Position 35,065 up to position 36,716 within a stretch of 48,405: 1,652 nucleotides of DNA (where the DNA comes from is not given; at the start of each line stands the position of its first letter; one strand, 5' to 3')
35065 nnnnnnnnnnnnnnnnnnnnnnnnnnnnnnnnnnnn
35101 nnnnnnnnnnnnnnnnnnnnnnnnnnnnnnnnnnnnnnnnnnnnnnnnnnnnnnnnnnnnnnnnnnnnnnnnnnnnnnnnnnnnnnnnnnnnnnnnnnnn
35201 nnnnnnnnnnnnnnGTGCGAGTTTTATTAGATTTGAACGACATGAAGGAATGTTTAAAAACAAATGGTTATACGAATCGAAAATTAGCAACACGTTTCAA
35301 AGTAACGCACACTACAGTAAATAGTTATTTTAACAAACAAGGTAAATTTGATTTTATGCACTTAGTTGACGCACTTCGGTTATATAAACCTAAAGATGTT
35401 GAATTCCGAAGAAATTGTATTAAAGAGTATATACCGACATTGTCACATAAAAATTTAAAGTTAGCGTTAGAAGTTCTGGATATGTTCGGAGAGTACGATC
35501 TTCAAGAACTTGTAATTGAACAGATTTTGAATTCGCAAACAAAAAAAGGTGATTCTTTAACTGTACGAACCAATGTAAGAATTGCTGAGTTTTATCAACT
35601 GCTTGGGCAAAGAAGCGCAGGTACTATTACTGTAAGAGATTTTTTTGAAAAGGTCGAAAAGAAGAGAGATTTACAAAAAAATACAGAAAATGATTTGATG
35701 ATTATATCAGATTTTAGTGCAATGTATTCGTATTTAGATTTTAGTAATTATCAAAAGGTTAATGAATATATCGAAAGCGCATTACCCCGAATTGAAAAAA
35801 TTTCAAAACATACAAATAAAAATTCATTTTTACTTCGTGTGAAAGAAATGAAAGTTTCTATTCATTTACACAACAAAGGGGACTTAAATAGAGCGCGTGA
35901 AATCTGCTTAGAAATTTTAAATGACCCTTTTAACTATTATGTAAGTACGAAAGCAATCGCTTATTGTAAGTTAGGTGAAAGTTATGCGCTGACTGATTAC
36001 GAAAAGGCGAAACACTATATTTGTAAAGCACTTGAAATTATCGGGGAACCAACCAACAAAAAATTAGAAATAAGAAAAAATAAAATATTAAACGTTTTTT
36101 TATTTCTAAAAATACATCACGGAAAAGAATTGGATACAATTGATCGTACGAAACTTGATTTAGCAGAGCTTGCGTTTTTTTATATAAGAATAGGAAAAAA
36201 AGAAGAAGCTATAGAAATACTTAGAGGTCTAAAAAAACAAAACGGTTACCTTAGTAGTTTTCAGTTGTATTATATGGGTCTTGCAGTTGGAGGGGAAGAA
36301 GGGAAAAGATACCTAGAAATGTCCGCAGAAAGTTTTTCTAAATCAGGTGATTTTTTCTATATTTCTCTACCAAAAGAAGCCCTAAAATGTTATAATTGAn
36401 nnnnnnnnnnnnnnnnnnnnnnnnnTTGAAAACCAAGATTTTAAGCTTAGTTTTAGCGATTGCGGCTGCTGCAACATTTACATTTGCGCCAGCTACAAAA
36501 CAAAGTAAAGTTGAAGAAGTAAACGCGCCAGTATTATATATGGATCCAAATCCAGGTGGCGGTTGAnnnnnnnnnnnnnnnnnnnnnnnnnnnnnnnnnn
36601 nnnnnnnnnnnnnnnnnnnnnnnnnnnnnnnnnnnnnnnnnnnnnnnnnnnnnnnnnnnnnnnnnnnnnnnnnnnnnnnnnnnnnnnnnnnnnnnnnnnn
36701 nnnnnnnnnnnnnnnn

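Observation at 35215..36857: Receptor plus secreted-peptide communication cassette (arbitrium-type aimR-aimP-aimX layout) at the lysis-lysogeny switch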

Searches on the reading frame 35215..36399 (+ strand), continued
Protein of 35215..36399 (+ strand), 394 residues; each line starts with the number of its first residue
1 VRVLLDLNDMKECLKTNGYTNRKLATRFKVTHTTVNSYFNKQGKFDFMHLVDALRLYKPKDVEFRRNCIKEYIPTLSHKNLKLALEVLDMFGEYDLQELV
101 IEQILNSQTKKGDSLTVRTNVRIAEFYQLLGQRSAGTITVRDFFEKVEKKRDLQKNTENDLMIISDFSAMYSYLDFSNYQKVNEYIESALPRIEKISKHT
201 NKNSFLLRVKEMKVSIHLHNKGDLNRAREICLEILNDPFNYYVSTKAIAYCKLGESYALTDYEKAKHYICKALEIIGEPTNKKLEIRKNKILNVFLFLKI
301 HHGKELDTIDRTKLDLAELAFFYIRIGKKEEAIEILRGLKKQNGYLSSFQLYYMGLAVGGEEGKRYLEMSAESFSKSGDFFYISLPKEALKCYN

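Call 68: fold_search(model_id=the predicted structure, library=pdb)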
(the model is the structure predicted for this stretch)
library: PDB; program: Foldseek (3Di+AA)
matches with E <= 10: 1246; with E <= 0.001: 16
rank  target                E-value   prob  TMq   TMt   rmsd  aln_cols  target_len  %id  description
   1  5zw6_A                3.2e-10  1.00  0.78  0.78   3.8       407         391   22  Structure of spAimR (released 2018-09-05)
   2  6s7i_A                4.8e-10  1.00  0.73  0.74   4.6       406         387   20  Arbitrium receptor from a Bacillus subtilis Katmira33 phage (released 2021-04-14)
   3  6hp3_A                6.2e-10  1.00  0.77  0.78   4.1       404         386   22  ARBITRIUM PEPTIDE RECEPTOR FROM SPBETA PHAGE (released 2019-02-13)
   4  6s7i_B                8.6e-10  1.00  0.72  0.74   4.7       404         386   20  Arbitrium receptor from a Bacillus subtilis Katmira33 phage (released 2021-04-14)
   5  6ipx_B                1.3e-09  1.00  0.78  0.79   3.8       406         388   22  Crystal structure of the apo form transcription factor (released 2019-01-23)
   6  5zw5_A                1.7e-09  1.00  0.78  0.79   3.8       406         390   22  Structure of SeMet-spAimR (released 2018-08-29)
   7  6jg5_A                2.5e-09  1.00  0.78  0.79   3.6       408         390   22  Crystal structure of AimR (released 2019-07-03)
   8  6jg9_A                4.4e-09  1.00  0.79  0.80   3.6       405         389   21  Crystal structure of AimR in complex with arbitrium peptide (released 2019-07-03)
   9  5zvv_A                5.2e-09  1.00  0.74  0.76   4.5       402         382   21  Structure of SeMet-phAimR (released 2018-09-05)
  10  6jg8_B                8.5e-09  1.00  0.69  0.69   5.2       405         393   22  Crystal structure of AimR in complex with DNA (released 2019-07-03)
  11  5zvw_A                1.9e-08  1.00  0.72  0.83   3.4       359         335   22  Structure of phAimR-Ligand (released 2018-09-05)
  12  9f36_A                4.4e-08  1.00  0.70  0.79   3.8       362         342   21  Crystal estructure of AimR from ATCC13952 phage (released 2025-05-14)
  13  5xyb_A                5.7e-08  1.00  0.69  0.77   3.4       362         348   22  Crystal structure of AimR from Bacillus phage SPbeta (released 2018-08-15)
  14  5y24_A                7.6e-08  1.00  0.70  0.79   3.3       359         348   22  Crystal structure of AimR from Bacillus phage SPbeta in complex with its signalling peptide (released 2018-09-19)
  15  9f36_B                1.5e-07  1.00  0.61  0.69   5.2       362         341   21  Crystal estructure of AimR from ATCC13952 phage (released 2025-05-14)
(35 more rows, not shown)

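Call 83: get_annotated_region(hit=H29, flank=2500)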
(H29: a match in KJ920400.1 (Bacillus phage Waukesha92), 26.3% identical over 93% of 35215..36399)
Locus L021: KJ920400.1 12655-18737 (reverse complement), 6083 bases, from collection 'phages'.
description: Bacillus phage Waukesha92, complete genome.
organism: Bacillus phage Waukesha92 (NCBI taxid 1510440)
taxonomy: Viruses; Duplodnaviria; Heunggongvirae; Uroviricota; Caudoviricetes; Waukeshavirus; Waukeshavirus waukesha92
host: Bacillus thuringiensis subsp. Kurstaki; source: -; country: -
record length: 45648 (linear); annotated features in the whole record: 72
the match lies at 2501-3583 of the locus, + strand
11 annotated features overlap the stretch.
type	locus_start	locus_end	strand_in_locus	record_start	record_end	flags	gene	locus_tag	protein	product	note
CDS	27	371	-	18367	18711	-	-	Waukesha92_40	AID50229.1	hypothetical protein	-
CDS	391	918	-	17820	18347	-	-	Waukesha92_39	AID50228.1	hypothetical protein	-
CDS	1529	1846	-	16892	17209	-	-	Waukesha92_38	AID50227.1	transcriptional regulator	-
CDS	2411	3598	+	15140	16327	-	-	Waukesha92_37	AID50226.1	hypothetical protein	-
CDS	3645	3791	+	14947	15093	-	-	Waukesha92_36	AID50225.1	hypothetical protein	-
CDS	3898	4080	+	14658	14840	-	-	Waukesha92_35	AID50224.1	hypothetical protein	-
CDS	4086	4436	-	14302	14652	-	-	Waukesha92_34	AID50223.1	transcriptional regulator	-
CDS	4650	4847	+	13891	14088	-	-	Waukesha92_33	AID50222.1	repressor protein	-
CDS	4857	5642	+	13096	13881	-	-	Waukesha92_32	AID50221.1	putative rha family phage regulatory protein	-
CDS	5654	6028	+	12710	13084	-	-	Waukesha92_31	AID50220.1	hypothetical protein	-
CDS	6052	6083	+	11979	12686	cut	-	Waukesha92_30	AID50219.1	hypothetical protein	-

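Call 84: get_annotated_region(hit=H25, flank=2500)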
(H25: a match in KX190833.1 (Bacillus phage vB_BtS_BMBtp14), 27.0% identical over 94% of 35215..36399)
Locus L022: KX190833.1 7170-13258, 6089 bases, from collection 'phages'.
description: Bacillus phage vB_BtS_BMBtp14, complete genome.
organism: Bacillus phage vB_BtS_BMBtp14 (NCBI taxid 1868826)
taxonomy: Viruses; Duplodnaviria; Heunggongvirae; Uroviricota; Caudoviricetes; Skryabinvirinae; Bembunaquatrovirus; Bembunaquatrovirus BMBtp14
host: Bacillus thuringiensis BGSC 4AJ1; source: -; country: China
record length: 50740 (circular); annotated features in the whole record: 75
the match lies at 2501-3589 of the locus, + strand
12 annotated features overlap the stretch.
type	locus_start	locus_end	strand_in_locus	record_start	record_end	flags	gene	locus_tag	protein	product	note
CDS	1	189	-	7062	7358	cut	-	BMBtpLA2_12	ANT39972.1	hypothetical protein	-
CDS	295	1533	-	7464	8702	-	-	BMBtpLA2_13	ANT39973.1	hypothetical protein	-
CDS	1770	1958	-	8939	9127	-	-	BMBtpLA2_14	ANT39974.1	hypothetical protein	-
CDS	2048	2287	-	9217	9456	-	-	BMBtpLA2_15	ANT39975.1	hypothetical protein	-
CDS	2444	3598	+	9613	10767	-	-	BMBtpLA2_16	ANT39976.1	DNA-binding protein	-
CDS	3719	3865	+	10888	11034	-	-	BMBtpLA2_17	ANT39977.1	hypothetical protein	-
CDS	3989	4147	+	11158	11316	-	-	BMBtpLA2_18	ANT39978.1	hypothetical protein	-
CDS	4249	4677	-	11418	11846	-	-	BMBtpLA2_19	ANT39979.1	hypothetical protein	-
CDS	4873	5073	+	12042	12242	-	-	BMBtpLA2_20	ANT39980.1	hypothetical protein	-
CDS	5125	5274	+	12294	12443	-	-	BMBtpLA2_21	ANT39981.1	hypothetical protein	-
CDS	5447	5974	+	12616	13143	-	-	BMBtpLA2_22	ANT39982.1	endonuclease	-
CDS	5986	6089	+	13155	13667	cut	-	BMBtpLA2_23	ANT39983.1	hypothetical protein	-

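Call 85: get_annotated_region(hit=H35, flank=2500)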
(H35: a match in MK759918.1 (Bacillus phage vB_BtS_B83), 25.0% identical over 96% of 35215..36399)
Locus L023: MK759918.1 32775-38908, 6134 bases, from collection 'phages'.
description: Bacillus phage vB_BtS_B83, complete genome.
organism: Bacillus phage vB_BtS_B83 (NCBI taxid 2565501)
taxonomy: Viruses; Duplodnaviria; Heunggongvirae; Uroviricota; Caudoviricetes; Skryabinvirinae; Pushchinovirus; Pushchinovirus B83
host: Bacillus thuringiensis VKM B-83; source: -; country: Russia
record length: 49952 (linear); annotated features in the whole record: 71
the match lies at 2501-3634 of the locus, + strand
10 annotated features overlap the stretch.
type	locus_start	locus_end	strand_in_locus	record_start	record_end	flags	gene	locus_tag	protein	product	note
CDS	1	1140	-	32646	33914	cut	-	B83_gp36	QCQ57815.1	RepA-like replication initiator protein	-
CDS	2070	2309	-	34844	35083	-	-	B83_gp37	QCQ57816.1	XRE-family transcriptional regulator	-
CDS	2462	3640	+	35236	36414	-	-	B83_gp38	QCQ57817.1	XRE-family transcriptional regulator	-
CDS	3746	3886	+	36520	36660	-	-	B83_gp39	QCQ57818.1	hypothetical protein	-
CDS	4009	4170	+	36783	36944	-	-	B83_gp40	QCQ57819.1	hypothetical protein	-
CDS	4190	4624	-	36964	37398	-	-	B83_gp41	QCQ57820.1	XRE-family transcriptional regulator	-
CDS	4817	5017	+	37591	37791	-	-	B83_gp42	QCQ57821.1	XRE-family transcriptional regulator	-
CDS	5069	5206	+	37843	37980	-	-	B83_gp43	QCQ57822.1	hypothetical protein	-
CDS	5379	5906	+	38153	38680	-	-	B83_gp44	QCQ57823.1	holliday junction resolvase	-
CDS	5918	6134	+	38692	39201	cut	-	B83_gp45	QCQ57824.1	hypothetical protein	-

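Call 86: get_annotated_region(hit=H18, flank=2500)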
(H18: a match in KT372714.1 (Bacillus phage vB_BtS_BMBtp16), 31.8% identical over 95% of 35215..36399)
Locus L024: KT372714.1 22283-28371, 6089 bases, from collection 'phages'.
description: Bacillus phage vB_BtS_BMBtp16, complete genome.
organism: Bacillus phage vB_BtS_BMBtp16 (NCBI taxid 1701848)
taxonomy: Viruses; Duplodnaviria; Heunggongvirae; Uroviricota; Caudoviricetes
host: Bacillus thuringiensis YBT-1518; source: -; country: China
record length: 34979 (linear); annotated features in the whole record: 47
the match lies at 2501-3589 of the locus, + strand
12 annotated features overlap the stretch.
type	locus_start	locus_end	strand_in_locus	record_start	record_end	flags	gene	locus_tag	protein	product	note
CDS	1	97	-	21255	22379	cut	-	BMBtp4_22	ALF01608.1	integrase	-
CDS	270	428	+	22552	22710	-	-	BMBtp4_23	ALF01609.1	hypothetical protein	-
CDS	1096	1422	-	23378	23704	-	-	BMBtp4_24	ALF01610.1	hypothetical protein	-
CDS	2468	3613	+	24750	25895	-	-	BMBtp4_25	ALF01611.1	DNA-binding protein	-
CDS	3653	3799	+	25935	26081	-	-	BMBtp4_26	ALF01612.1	hypothetical protein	-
CDS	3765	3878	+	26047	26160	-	-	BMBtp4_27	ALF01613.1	hypothetical protein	-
CDS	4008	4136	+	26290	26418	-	-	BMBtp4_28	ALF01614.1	hypothetical protein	-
CDS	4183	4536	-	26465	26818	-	-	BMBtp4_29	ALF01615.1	transcriptional regulator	-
CDS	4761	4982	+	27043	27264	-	-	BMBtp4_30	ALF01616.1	repressor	-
CDS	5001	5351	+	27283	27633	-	-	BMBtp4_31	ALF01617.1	DNA binding protein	-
CDS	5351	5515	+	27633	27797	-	-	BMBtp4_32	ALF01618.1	hypothetical protein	-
CDS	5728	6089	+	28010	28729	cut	-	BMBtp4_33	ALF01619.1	replication initiation protein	-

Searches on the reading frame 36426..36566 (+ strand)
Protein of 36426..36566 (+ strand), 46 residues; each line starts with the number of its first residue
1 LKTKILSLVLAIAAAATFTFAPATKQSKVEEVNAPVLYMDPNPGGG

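Call 3: search_protein_families(library=pfam, proteins=[window:36426-36566:+], max_evalue=0.1)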
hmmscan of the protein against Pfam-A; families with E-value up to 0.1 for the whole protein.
window:36426-36566:+ (46 aa): 3 families
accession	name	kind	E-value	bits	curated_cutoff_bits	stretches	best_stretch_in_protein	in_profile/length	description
PF16954.10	HRG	-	0.031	15.1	27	1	5-30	9-34/52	Haem-transporter, endosomal/lysosomal, haem-responsive gene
PF13663.11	DUF4148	-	0.043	14.7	27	1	1-27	1-32/62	Domain of unknown function (DUF4148)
PF09600.15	Cyd_oper_YbgE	-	0.054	14.3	25.2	1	4-36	2-34/79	Cyd operon protein YbgE (Cyd_oper_YbgE)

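Call 4: search_protein_families(library=phrogs, proteins=[window:36426-36566:+], max_evalue=0.1)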
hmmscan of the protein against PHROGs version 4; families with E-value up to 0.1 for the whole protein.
window:36426-36566:+ (46 aa): 1 family
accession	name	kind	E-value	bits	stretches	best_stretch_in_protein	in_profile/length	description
phrog_2682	-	unknown function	1.7e-11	45.8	1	4-46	3-50/52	-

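Call 21: find_homologous_proteins(query=window:36426-36566:+, max_evalue=0.001)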
Query window:36426-36566:+ (46 aa): 10 proteins with E <= 0.001 among 10 candidates.
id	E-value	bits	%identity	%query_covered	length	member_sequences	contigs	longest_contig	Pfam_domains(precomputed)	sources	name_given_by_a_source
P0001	4.4e-19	84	93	100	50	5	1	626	-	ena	-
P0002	1.2e-18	82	89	100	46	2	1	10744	-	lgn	-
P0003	1.7e-15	73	80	100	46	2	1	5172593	-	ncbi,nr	ncbi:hypothetical protein QRE66_17995 [Bacillus cereus]|nr:hypothetical protein QRE66_17995 [Bacillu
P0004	6.5e-15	71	74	100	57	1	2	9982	-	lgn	-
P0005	9.8e-15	70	74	100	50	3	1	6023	-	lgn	-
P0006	1.6e-14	70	72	100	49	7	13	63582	-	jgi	-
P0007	3.5e-14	69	70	100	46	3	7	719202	-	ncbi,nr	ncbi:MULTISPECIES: hypothetical protein [Bacillus cereus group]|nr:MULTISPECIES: hypothetical protei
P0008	1.4e-13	67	70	100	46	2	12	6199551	-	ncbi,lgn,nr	ncbi:hypothetical protein V5R22_32450 [Bacillus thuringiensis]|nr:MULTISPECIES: hypothetical protein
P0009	2.9e-12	63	65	100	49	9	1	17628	-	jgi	-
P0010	1.7e-11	60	72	100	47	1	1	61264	-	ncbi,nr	ncbi:hypothetical protein [Bacillus bingmayongensis]|nr:hypothetical protein [Bacillus bingmayongens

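Call 40: find_encoding_contigs(protein=P0003, flank=3500, max_places=3)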
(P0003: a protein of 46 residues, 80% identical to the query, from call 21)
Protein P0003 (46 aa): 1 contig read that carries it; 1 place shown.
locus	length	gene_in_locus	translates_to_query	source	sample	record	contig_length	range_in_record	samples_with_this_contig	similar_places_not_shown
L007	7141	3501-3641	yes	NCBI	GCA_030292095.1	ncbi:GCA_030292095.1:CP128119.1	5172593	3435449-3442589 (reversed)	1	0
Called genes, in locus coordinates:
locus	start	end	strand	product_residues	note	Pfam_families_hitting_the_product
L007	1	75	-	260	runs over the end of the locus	-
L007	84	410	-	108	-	-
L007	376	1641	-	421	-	-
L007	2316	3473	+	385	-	PF22871:AimR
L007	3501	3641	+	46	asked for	-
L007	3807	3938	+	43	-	-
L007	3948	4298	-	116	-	PF08667:BetR (weak), PF12844:HTH_19, PF01381:HTH_3, PF13443:HTH_26, PF13560:HTH_31 (faint)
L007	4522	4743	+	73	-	PF12844:HTH_19, PF13560:HTH_31, PF01381:HTH_3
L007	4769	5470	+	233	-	PF09669:Phage_pRha, PF10552:ORF6C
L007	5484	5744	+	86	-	-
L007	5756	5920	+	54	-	-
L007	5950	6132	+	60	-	-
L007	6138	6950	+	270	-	PF09681:Phage_rep_org_N, PF09524:Phg_2220_C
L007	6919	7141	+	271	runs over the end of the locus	PF01695:IstB_IS21, PF00308:Bac_DnaA, PF24883:NPHP3_N (faint), PF00004:AAA (weak)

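Call 41: find_encoding_contigs(protein=P0006, flank=3500, max_places=4)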
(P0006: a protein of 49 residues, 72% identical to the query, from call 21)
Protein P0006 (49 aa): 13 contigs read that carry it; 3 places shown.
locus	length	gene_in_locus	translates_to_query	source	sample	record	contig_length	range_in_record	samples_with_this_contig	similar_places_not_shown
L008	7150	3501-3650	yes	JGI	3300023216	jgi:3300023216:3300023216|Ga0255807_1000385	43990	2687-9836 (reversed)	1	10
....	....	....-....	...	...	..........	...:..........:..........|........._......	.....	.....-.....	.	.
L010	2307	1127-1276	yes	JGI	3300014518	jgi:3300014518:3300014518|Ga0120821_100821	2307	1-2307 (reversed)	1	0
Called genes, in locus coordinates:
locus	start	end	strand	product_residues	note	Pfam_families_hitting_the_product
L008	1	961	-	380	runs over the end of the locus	-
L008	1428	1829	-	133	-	PF12844:HTH_19, PF13560:HTH_31, PF01381:HTH_3, PF13443:HTH_26 (weak)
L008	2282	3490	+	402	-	PF22871:AimR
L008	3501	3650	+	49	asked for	-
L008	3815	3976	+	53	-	-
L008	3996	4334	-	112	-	PF12844:HTH_19 (weak), PF13560:HTH_31 (weak), PF01381:HTH_3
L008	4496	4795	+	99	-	PF01381:HTH_3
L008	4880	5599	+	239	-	PF09669:Phage_pRha, PF10552:ORF6C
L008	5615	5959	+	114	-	-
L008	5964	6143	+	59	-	-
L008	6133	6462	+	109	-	-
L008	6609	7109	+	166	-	-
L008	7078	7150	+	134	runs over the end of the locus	-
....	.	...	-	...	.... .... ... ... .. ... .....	-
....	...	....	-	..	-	-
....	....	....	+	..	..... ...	-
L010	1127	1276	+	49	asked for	-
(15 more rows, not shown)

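Call 42: find_encoding_contigs(protein=P0007, flank=3500, max_places=4)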
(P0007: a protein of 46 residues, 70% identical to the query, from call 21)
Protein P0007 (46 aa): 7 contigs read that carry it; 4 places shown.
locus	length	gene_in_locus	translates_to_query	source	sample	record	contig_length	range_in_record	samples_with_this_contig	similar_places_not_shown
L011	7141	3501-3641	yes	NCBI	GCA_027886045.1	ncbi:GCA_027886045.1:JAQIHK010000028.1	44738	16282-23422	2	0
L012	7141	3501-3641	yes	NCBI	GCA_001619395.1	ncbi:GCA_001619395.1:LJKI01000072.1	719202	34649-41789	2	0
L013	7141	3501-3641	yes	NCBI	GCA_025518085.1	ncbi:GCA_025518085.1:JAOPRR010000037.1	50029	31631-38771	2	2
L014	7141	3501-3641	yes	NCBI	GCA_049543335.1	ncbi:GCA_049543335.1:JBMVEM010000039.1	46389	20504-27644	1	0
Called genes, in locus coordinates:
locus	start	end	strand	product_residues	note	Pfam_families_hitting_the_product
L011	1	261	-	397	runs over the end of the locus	-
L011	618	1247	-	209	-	PF11611:DUF4352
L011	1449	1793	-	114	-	PF13560:HTH_31, PF01381:HTH_3, PF12844:HTH_19, PF13443:HTH_26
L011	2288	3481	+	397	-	PF22871:AimR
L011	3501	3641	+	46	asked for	-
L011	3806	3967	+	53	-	-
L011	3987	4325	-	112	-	PF12844:HTH_19 (weak), PF13560:HTH_31, PF01381:HTH_3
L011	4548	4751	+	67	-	PF13443:HTH_26 (weak), PF01381:HTH_3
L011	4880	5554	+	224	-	PF09669:Phage_pRha, PF10552:ORF6C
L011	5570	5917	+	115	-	-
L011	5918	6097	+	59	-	-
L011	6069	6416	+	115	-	-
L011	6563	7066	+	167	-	-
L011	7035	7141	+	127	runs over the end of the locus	-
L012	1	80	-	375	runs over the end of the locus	-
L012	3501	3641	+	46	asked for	-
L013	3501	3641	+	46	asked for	-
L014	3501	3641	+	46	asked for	-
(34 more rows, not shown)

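Call 43: find_encoding_contigs(protein=P0008, flank=3500, max_places=4)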
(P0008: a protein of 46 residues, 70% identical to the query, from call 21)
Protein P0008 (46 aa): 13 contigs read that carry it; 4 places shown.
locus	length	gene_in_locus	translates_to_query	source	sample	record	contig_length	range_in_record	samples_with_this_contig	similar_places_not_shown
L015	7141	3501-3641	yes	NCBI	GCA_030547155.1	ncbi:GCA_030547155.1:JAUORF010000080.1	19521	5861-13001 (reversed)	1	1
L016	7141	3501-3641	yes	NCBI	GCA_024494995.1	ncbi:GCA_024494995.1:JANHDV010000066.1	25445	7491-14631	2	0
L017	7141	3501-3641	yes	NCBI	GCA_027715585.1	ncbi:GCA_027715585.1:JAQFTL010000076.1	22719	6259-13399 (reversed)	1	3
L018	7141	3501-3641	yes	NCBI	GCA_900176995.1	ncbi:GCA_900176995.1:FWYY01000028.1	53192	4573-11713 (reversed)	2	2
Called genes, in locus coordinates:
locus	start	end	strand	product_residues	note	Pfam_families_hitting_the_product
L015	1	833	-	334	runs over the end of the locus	-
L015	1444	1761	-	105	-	PF12844:HTH_19, PF13560:HTH_31, PF01381:HTH_3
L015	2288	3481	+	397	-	PF22871:AimR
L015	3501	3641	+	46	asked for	-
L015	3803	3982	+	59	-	-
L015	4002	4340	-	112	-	PF12844:HTH_19, PF13560:HTH_31, PF01381:HTH_3, PF13443:HTH_26 (weak)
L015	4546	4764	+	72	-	PF13443:HTH_26, PF01381:HTH_3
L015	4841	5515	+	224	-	PF09669:Phage_pRha, PF10552:ORF6C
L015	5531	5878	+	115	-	-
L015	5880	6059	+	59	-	-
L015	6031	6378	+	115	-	-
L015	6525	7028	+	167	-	-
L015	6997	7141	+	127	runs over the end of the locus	-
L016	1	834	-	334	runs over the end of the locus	-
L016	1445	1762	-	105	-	PF12844:HTH_19, PF13560:HTH_31, PF01381:HTH_3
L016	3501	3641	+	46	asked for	-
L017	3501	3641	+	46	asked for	-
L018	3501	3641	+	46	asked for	-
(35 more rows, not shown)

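Call 44: find_encoding_contigs(protein=P0002, flank=3500, max_places=2)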
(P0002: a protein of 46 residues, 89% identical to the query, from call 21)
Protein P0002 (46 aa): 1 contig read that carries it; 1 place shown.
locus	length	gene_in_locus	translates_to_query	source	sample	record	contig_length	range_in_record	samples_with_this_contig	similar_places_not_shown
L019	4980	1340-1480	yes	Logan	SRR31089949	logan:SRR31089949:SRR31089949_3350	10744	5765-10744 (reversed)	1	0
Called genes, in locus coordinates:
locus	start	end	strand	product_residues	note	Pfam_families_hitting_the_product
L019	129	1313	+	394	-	PF22871:AimR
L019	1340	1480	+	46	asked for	-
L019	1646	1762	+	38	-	-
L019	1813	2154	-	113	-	PF12844:HTH_19 (weak), PF13560:HTH_31, PF01381:HTH_3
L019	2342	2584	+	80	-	PF01381:HTH_3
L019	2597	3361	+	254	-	PF02498:Bro-N, PF03374:ANT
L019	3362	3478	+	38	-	-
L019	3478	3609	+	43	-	-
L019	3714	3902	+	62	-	-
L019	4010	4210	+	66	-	-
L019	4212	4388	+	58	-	-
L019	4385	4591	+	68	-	-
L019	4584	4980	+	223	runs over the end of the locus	PF04404:ERF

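Call 45: find_encoding_contigs(protein=P0010, flank=3500, max_places=2)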
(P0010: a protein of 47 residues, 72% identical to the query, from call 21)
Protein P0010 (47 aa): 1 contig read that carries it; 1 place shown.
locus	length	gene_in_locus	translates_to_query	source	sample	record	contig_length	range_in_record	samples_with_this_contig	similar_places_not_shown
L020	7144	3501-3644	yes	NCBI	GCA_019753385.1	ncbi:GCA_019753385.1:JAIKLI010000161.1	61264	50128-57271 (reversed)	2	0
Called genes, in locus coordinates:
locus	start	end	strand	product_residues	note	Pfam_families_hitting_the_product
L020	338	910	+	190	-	PF00239:Resolvase, PF02796:HTH_7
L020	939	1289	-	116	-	-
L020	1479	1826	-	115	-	PF13560:HTH_31 (weak), PF12844:HTH_19, PF13443:HTH_26 (weak), PF01381:HTH_3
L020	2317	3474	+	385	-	PF22871:AimR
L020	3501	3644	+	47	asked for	-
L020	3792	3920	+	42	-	-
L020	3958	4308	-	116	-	PF12844:HTH_19 (weak), PF01381:HTH_3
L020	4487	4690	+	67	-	PF12844:HTH_19 (weak), PF13560:HTH_31, PF01381:HTH_3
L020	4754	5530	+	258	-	PF02498:Bro-N, PF03374:ANT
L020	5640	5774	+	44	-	-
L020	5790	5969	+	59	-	-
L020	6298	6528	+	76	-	-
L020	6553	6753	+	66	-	-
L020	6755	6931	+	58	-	-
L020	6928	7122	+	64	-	-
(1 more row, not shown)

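Call 52: search_protein_families(library=ncbifam, proteins=[window:36426-36566:+], max_evalue=0.01)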
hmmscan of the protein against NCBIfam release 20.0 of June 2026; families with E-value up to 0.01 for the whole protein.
window:36426-36566:+ (46 aa): 0 families
